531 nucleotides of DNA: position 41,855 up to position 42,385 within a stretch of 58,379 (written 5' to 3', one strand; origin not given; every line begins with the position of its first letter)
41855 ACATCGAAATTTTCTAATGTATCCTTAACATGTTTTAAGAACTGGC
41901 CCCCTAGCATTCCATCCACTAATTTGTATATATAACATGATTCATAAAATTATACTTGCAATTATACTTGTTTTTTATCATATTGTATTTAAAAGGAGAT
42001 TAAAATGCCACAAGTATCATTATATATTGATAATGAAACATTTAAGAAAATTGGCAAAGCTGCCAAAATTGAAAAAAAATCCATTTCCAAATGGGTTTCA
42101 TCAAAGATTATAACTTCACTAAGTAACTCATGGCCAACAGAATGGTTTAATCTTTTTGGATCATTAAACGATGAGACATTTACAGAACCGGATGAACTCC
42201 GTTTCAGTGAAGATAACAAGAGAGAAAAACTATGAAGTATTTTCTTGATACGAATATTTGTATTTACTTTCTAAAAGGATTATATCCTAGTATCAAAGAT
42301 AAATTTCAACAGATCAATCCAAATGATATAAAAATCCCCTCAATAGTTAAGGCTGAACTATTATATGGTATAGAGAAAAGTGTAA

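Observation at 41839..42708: vapBC cassette bracketed by ~80-bp direct repeats that are two copies of the E2 gene 3' end, differing only at synonymous sites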

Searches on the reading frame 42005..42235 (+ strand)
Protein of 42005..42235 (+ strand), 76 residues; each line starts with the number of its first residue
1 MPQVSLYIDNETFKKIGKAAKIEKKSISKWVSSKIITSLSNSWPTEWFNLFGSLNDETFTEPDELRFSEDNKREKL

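Call 4: search_protein_families(library=pfam, proteins=[window:42005-42235:+])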
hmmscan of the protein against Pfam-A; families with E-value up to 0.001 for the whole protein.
window:42005-42235:+ (76 aa): 0 families

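Call 50: search_protein_families(library=ncbifam, proteins=[window:42005-42235:+], max_evalue=0.1)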
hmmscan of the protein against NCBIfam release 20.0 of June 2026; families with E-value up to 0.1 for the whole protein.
window:42005-42235:+ (76 aa): 0 families

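Call 52: search_protein_families(library=pfam, proteins=[window:42005-42235:+], max_evalue=10)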
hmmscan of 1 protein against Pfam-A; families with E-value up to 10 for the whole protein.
window:42005-42235:+ (76 aa): 1 family
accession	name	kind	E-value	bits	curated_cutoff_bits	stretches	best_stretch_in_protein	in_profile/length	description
PF16777.11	RHH_7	-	0.084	13.7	27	1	4-39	34-69/74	Transcriptional regulator, RHH-like, CopG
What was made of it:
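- Closest known: Type II VapBC toxin-antitoxin modules of the tRNA. Different: The antitoxin matches no curated family (calls 50, 52).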
